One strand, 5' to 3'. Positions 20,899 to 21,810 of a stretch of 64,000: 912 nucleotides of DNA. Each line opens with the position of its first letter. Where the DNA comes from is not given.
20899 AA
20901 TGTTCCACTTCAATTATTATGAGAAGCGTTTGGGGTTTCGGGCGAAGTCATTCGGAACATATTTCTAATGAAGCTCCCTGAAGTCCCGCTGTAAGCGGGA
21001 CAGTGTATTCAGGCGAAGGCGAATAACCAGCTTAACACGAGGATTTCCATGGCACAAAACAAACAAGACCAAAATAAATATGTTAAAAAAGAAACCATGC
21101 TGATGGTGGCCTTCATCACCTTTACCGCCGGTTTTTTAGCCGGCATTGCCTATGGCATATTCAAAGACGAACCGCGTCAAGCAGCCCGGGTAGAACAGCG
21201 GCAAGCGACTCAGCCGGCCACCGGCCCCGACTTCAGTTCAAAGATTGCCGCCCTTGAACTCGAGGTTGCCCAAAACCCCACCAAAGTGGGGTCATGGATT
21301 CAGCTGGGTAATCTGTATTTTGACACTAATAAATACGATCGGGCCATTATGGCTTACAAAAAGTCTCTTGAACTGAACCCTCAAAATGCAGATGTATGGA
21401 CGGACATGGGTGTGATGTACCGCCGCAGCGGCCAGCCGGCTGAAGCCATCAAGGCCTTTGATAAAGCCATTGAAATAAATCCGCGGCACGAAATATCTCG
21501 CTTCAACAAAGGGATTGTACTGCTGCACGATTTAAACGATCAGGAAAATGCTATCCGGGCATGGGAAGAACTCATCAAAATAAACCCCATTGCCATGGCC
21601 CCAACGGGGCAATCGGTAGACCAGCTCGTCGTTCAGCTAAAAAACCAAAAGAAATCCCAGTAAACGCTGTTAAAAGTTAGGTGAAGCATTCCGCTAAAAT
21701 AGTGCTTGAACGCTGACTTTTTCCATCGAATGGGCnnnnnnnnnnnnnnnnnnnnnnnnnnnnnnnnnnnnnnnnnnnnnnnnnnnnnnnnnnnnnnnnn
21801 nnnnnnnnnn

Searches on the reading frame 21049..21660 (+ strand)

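Call 64: search_protein_families(library=pfam, proteins=[window:21049-21660:+], max_evalue=0.00001)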
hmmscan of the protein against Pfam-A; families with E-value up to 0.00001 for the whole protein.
window:21049-21660:+ (204 aa): 15 families
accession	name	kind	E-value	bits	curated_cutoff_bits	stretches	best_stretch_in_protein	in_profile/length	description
PF00515.34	TPR_1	-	2.3e-24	84.6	27.8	2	83-113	4-34/34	Tetratricopeptide repeat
PF07719.23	TPR_2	-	2.5e-21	74.4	27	2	114-147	1-34/34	Tetratricopeptide repeat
PF13181.12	TPR_8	-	1.5e-20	71.9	25.7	2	82-113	3-34/34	Tetratricopeptide repeat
PF13431.12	TPR_17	-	2.7e-20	71.3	24.4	1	102-134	1-33/34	Tetratricopeptide repeat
PF13414.12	TPR_11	-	6.3e-20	71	26.8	1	87-126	1-40/42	TPR repeat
PF13432.12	TPR_16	-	1.2e-15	58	32.7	1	85-145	2-62/65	Tetratricopeptide repeat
PF13428.12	TPR_14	-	1e-13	50.9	23.5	0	82-121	3-42/44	Tetratricopeptide repeat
PF23914.1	TPR_CcmH_CycH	-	3.8e-13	50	42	1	46-116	17-86/158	Cytochrome c-type biogenesis protein H TPR domain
PF14559.12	TPR_19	-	2.7e-11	44.1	25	1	92-146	3-57/68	Tetratricopeptide repeat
PF13424.12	TPR_12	-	1.4e-10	41.6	30.1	0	114-177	3-73/77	Tetratricopeptide repeat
PF13174.12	TPR_6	-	5.9e-10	39.6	26.3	0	120-145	6-31/33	Tetratricopeptide repeat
PF13371.12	TPR_9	-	5.3e-09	36.4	35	1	86-150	1-65/73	Tetratricopeptide repeat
PF13176.12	TPR_7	-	1.9e-07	31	27.9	0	82-115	1-34/36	Tetratricopeptide repeat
PF13374.12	TPR_10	-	2.1e-07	31.2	27.5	0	119-143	7-31/42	Tetratricopeptide repeat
PF12895.13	ANAPC3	-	5.3e-07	30.3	27.2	0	92-173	1-80/82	Anaphase-promoting complex, cyclosome, subunit 3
